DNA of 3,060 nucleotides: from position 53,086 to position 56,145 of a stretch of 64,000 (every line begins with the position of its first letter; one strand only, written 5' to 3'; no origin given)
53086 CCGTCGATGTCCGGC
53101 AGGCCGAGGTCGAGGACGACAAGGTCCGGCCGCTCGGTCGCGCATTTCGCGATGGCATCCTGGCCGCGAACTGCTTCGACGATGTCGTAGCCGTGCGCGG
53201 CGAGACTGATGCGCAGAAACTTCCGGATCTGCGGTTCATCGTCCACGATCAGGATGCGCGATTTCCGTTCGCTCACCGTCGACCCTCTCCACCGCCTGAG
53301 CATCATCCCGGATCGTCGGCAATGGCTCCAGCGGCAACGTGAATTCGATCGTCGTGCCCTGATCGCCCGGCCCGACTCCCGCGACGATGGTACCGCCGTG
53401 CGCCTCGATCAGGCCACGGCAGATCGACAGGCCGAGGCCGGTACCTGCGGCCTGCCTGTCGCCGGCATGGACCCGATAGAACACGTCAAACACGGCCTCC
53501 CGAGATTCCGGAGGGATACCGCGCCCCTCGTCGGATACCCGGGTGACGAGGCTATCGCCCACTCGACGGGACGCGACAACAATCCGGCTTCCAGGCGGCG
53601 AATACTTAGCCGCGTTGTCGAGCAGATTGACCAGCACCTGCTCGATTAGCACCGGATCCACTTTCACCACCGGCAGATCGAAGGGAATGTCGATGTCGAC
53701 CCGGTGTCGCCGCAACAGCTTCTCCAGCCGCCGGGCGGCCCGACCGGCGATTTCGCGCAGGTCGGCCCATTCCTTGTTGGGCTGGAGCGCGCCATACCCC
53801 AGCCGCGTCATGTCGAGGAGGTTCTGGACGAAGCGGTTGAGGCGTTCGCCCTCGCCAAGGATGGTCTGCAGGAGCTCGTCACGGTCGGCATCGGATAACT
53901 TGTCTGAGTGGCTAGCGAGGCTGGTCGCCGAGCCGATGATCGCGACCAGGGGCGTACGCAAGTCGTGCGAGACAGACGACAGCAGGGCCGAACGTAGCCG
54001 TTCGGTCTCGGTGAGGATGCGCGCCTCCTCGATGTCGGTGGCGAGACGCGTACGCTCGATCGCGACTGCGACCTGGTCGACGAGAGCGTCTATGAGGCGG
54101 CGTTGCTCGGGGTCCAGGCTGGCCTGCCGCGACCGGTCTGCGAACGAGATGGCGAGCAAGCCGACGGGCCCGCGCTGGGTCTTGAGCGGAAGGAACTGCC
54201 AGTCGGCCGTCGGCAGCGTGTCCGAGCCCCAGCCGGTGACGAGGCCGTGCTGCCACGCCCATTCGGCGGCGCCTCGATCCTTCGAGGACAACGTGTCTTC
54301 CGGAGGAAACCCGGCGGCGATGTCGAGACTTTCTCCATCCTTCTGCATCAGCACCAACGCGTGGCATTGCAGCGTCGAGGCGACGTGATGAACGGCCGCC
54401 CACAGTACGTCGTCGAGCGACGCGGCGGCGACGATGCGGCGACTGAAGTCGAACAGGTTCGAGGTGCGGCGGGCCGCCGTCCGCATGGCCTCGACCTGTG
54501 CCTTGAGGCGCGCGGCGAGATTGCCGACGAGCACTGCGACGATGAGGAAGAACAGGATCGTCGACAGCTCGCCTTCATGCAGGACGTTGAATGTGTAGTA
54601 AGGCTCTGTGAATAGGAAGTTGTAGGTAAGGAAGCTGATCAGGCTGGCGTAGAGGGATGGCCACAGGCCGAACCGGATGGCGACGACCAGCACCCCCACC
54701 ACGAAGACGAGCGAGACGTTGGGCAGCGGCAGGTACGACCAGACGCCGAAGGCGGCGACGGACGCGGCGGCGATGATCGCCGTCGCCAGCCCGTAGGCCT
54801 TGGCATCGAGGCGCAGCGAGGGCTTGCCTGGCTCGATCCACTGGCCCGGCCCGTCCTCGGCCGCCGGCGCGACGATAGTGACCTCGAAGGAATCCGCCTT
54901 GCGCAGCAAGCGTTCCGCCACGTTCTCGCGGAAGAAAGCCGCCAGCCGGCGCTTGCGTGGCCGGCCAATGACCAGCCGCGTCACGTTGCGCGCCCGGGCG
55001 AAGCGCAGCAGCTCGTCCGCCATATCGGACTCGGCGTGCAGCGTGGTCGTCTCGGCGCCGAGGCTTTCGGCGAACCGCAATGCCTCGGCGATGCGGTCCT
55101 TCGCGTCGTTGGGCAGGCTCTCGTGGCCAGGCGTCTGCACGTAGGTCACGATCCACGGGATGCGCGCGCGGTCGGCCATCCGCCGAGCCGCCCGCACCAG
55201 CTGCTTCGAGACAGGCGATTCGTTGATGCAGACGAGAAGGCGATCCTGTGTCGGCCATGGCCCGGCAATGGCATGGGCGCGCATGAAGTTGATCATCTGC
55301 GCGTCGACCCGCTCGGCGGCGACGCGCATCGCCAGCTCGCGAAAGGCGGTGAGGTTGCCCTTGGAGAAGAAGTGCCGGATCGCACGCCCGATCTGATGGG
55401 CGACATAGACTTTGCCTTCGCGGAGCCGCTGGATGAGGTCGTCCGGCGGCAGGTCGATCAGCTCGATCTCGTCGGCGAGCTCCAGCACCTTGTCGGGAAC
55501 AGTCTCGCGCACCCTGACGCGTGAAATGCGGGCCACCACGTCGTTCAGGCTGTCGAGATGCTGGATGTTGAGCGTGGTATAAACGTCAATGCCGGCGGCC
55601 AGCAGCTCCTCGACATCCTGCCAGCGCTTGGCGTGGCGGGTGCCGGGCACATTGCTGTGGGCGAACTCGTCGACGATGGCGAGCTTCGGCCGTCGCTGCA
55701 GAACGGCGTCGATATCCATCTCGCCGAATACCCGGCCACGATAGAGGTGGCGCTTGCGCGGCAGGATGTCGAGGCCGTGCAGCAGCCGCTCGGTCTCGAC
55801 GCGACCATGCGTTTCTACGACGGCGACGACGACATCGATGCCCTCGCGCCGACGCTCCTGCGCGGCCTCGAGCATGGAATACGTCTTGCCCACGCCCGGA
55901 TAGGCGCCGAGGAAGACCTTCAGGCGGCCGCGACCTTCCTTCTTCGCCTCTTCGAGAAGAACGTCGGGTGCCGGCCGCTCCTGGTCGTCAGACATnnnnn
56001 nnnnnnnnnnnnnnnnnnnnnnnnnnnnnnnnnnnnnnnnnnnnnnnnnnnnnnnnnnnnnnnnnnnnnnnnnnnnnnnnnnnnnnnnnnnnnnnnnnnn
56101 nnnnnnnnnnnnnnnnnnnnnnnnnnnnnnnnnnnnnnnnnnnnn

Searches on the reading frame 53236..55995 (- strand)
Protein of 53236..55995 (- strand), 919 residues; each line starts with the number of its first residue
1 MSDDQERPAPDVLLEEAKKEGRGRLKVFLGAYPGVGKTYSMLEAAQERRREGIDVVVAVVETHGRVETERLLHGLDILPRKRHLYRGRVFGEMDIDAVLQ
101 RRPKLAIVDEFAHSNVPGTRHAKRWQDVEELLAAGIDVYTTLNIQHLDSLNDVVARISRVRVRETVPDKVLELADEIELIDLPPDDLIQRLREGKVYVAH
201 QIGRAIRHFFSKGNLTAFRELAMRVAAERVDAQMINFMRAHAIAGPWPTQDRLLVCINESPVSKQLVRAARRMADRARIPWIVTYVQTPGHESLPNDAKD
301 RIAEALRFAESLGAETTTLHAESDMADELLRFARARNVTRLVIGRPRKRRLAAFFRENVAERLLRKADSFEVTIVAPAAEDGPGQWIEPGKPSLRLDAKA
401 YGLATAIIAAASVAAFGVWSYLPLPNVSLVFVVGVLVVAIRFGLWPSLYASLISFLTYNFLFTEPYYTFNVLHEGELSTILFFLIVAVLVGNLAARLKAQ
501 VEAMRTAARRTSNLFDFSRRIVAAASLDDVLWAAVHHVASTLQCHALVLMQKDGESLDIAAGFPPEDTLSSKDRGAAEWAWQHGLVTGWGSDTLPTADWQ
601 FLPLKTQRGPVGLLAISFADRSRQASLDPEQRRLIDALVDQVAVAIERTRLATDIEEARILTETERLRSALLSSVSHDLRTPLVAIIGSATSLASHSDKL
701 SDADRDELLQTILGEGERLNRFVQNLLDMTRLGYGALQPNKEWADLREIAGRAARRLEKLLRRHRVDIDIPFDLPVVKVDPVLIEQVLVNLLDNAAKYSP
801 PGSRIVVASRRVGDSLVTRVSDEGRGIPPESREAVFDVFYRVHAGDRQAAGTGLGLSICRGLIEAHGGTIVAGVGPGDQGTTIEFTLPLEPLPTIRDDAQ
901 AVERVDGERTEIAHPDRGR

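Call 3: search_protein_families(library=pfam, proteins=[window:53236-55995:-], max_evalue=1)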
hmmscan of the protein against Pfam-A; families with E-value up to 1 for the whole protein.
window:53236-55995:- (919 aa): 11 families
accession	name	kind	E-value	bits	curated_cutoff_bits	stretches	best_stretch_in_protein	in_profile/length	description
PF02702.23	KdpD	-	1.7e-95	318.8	26.1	1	22-230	2-210/210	Osmosensitive K+ channel His kinase sensor domain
PF13493.11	DUF4118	-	3.5e-27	94.7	28.4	1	401-505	1-105/107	Domain of unknown function (DUF4118)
PF02518.31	HATPase_c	-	1.8e-26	93.2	26.4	1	780-890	2-110/111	Histidine kinase-, DNA gyrase B-, and HSP90-like ATPase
PF13492.12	GAF_3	-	2e-15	57.8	27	1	526-648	1-129/129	GAF domain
PF00512.31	HisKA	-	7.5e-15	55.2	26.9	1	668-734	2-65/66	His Kinase A (phospho-acceptor) domain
PF00582.32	Usp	-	6.2e-11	43.4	24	1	251-368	3-134/141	Universal stress protein family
PF13185.12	GAF_2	-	5.3e-05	23.9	28.6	1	525-647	2-136/136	GAF domain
PF13581.12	HATPase_c_2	-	0.013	15.9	27.4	1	787-865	39-111/127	Histidine kinase-like ATPase domain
PF01590.32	GAF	-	0.029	15.4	22.4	1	598-646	89-133/133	GAF domain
PF13604.12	AAA_30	-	0.14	12.3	27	1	28-59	22-53/191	AAA domain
PF00654.25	Voltage_CLC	-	0.15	11.6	24.8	1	408-511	95-194/346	Voltage gated chloride channel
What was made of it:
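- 53236..55995 (-): kdpD, sensor kinase, 919 aa. Pfam KdpD, Usp, DUF4118, GAF, HisKA and HATPase_c (call 3).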

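Call 4: search_protein_families(library=ncbifam, proteins=[window:53236-55995:-], max_evalue=1)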
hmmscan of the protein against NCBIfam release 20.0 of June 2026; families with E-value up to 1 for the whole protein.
window:53236-55995:- (919 aa): 82 families (the best 25 are shown)
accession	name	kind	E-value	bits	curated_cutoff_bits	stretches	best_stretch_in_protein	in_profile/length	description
NF007793.0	PRK10490.1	equivalog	1.7e-243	810.6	1123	1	1-899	1-892/895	two-component system sensor histidine kinase KdpD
NF038185.1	KdpD_non_kinase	exception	1.2e-109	367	550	1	7-376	3-371/373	KdpD-like non-kinase potassium sensor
NF046044.1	PnpS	equivalog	5.2e-44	150.8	400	1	654-888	159-390/390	two-component system histidine kinase PnpS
NF033092.0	HK_WalK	equivalog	3.6e-43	148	725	1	664-889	368-594/594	cell wall metabolism sensor histidine kinase WalK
NF006800.0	PRK09303.1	equivalog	1.3e-41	142.9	342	1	659-889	142-377/383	histidine kinase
TIGR01386.1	cztS_silS_copS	subfamily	5.4e-38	131.1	292.55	1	673-882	246-451/457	heavy metal sensor histidine kinase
NF041880.1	EPS_EpsF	equivalog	7.5e-38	130.2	900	1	651-886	253-490/492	response regulator EpsF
TIGR02966.1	phoR_proteo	equivalog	3.5e-37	128.2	334.2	1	653-872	102-319/333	phosphate regulon sensor histidine kinase PhoR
TIGR02956.1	TMAO_torS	equivalog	4e-36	124.5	676.5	1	662-900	457-693/967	TMAO reductase system sensor histidine kinase/response regulator TorS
NF047874.1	MASE3_PAS_HK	subfamily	1e-35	123.7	560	1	662-892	392-628/655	MASE3 domain-containing sensor histidine kinase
NF033091.0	HK_VanS_ACDEFG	equivalog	4.7e-35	121.1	400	1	656-874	62-281/293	vancomycin resistance histidine kinase VanS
NF008312.0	PRK11100.1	equivalog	1.2e-32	113.4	356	1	649-873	237-459/477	two-component system sensor histidine kinase CreC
NF040691.1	MtrAB_MtrB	equivalog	1.7e-32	113.1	450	1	660-891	263-494/507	MtrAB system histidine kinase MtrB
NF008468.0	PRK11360.1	equivalog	8.7e-32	110.2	646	1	659-891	385-610/616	two-component system sensor histidine kinase AtoS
NF045911.1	TCSHisKinNblS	equivalog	2.9e-31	108.5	1000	1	652-887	372-618/621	two-component system sensor histidine kinase NblS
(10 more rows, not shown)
